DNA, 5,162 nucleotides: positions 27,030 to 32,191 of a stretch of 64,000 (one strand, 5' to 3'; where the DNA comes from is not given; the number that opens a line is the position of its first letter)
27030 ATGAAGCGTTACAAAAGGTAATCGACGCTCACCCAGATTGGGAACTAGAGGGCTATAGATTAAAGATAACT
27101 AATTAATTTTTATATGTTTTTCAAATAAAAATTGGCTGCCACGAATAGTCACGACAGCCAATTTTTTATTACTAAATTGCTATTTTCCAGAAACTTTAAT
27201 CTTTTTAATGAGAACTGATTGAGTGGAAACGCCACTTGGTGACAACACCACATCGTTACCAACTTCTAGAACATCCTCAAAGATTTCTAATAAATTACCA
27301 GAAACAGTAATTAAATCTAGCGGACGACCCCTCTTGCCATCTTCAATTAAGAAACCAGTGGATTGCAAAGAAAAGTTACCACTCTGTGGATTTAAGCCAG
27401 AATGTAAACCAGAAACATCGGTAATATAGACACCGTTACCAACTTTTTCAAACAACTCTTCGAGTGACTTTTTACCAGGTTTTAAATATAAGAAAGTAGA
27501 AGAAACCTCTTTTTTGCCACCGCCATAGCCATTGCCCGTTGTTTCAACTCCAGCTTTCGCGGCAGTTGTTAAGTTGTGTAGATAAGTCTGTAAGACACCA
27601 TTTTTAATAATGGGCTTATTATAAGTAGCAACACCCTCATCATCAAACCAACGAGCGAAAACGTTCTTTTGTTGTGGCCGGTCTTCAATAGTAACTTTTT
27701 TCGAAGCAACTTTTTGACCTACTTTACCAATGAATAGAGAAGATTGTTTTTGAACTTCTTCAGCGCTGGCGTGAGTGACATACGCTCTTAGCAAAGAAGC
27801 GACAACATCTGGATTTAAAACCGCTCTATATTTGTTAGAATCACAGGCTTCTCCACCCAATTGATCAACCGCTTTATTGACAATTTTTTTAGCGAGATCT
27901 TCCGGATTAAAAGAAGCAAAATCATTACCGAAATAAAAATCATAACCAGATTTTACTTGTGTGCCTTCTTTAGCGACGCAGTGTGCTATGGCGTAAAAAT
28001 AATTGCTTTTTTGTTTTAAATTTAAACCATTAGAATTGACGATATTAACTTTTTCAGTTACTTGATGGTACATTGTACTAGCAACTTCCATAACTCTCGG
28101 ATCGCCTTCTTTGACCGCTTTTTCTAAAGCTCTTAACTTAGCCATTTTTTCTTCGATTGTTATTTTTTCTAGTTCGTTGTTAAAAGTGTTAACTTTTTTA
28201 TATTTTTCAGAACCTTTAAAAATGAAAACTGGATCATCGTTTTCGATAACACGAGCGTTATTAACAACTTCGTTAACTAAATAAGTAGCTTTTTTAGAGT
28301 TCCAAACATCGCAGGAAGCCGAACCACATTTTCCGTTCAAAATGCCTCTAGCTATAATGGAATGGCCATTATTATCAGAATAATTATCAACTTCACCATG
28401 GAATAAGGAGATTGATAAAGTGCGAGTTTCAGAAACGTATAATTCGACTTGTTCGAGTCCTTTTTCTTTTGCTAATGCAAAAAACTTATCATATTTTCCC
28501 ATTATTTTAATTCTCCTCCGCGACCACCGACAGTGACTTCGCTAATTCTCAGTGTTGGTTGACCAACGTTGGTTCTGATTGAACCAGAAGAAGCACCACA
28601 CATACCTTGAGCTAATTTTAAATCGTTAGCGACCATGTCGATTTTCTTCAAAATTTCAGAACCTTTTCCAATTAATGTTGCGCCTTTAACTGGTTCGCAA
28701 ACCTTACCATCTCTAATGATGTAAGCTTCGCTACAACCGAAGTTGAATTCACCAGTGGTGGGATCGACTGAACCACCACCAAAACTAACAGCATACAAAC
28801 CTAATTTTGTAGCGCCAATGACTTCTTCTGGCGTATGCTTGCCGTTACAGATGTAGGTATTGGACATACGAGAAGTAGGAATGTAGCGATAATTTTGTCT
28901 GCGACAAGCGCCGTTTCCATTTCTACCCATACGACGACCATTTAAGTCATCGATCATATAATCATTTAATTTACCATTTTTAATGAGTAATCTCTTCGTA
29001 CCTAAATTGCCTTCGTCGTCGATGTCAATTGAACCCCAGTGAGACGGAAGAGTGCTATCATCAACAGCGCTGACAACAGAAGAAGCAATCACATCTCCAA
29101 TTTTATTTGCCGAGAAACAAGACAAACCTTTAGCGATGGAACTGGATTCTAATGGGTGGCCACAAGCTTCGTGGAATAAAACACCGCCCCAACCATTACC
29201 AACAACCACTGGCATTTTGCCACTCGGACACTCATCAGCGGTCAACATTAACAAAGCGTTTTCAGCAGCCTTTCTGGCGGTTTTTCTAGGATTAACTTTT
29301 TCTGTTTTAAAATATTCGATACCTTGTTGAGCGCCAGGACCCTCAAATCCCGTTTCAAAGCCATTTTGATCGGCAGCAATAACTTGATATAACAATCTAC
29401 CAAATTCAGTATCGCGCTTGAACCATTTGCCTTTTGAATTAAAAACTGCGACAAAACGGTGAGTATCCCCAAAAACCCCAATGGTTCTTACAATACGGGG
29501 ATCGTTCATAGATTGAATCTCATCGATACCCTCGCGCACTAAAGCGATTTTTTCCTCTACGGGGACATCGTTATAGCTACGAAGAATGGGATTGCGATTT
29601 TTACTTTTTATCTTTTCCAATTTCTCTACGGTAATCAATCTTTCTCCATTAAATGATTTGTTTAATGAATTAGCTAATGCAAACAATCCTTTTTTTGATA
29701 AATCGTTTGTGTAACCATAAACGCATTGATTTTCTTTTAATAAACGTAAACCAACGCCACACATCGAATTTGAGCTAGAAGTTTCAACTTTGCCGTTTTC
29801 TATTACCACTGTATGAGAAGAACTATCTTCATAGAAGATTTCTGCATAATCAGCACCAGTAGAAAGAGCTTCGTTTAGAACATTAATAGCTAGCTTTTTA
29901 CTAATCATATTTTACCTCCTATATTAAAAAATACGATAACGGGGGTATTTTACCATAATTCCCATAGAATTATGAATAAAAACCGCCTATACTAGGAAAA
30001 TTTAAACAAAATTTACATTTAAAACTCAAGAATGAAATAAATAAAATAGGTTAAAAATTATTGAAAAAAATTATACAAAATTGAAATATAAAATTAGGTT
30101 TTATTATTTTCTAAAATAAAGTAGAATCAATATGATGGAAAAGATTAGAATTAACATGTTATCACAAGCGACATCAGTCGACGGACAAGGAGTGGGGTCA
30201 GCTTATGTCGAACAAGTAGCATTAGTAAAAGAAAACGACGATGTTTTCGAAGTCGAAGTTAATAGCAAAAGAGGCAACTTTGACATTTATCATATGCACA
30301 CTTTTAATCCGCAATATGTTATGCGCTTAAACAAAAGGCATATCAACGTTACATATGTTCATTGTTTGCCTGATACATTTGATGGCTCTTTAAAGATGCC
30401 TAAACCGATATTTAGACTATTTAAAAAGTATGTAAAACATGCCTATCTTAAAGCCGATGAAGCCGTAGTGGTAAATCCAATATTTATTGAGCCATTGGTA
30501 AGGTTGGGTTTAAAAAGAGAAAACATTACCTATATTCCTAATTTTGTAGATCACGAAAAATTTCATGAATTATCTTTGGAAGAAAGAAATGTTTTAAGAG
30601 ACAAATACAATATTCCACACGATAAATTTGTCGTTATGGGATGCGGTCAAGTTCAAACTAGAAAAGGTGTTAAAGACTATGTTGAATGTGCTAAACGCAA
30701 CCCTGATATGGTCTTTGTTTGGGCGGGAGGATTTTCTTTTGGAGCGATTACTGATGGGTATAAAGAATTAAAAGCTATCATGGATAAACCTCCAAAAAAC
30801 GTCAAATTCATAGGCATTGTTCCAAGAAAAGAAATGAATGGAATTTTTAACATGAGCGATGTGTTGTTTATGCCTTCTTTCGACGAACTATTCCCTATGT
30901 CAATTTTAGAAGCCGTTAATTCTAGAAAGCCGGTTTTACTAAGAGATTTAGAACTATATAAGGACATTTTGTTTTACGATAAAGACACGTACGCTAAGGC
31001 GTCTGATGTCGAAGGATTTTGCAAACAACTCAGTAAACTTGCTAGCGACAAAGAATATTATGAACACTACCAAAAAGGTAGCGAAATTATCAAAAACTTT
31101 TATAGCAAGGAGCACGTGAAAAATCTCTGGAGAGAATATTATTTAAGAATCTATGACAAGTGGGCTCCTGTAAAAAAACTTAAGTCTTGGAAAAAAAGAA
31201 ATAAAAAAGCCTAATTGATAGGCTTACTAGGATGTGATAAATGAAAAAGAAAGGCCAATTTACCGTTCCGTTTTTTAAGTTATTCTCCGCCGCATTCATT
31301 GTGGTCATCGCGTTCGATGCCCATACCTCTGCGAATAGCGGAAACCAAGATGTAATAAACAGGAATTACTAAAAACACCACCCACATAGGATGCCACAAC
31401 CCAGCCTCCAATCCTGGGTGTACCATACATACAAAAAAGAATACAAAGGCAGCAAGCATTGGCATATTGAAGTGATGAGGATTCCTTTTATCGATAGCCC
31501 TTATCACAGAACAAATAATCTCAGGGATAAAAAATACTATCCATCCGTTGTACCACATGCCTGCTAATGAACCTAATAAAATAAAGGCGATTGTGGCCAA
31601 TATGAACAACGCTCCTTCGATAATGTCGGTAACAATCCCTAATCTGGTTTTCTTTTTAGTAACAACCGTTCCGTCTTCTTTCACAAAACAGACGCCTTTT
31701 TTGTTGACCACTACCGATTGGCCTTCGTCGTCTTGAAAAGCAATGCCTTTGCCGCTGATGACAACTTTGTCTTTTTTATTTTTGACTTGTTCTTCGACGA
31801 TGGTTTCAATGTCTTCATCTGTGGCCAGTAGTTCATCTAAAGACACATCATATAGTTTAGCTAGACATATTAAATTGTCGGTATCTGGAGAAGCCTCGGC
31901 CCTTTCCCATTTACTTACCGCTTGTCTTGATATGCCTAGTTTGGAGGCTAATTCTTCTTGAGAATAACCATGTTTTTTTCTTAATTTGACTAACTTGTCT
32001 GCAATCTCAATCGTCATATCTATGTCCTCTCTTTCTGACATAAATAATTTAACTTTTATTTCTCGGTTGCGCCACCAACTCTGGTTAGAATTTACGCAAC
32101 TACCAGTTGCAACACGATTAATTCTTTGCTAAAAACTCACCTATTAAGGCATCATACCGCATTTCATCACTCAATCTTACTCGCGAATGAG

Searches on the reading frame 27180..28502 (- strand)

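Call 11: search_protein_families(library=pfam, proteins=[window:27180-28502:-], max_evalue=0.00001)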
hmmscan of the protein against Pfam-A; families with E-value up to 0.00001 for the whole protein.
window:27180-28502:- (440 aa): 3 families
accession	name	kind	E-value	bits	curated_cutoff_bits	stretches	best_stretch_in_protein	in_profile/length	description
PF19289.4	PmbA_TldD_3rd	-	2.1e-64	217.1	22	1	223-439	2-220/220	PmbA/TldA metallopeptidase C-terminal domain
PF19290.4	PmbA_TldD_2nd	-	1.6e-17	64.3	20.9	1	110-215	2-109/109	PmbA/TldA metallopeptidase central domain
PF01523.21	PmbA_TldD_1st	-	9.6e-08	32.5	20.9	1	19-77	1-59/65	PmbA/TldA metallopeptidase domain 1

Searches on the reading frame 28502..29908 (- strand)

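Call 11: search_protein_families(library=pfam, proteins=[window:28502-29908:-], max_evalue=0.00001)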
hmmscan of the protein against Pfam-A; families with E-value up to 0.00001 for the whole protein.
window:28502-29908:- (468 aa): 3 families
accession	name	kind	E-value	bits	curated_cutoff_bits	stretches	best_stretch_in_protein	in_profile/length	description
PF19289.4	PmbA_TldD_3rd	-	1.2e-58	198.3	22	1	229-462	1-220/220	PmbA/TldA metallopeptidase C-terminal domain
PF01523.21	PmbA_TldD_1st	-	4.2e-15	56.1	20.9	1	22-80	1-59/65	PmbA/TldA metallopeptidase domain 1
PF19290.4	PmbA_TldD_2nd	-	3.4e-12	47.2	20.9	1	113-222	4-109/109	PmbA/TldA metallopeptidase central domain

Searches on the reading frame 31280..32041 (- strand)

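Call 11: search_protein_families(library=pfam, proteins=[window:31280-32041:-], max_evalue=0.00001)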
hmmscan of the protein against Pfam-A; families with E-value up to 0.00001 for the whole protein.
window:31280-32041:- (253 aa): 5 families
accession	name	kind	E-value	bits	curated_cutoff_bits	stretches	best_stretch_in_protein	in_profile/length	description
PF01381.28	HTH_3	-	3.4e-18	65.9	23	1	19-71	3-55/55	Helix-turn-helix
PF13560.12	HTH_31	-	2.4e-09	37.8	27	1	14-71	3-61/64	Helix-turn-helix domain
PF12844.13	HTH_19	-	4.4e-08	33.3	30.2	1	17-73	4-60/64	Helix-turn-helix domain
PF13443.12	HTH_26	-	2.7e-07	31.2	22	1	16-76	1-62/63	Cro/C1-type HTH DNA-binding domain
PF07022.19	Phage_CI_repr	-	3.3e-07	31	22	1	22-78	8-64/65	Bacteriophage CI repressor helix-turn-helix domain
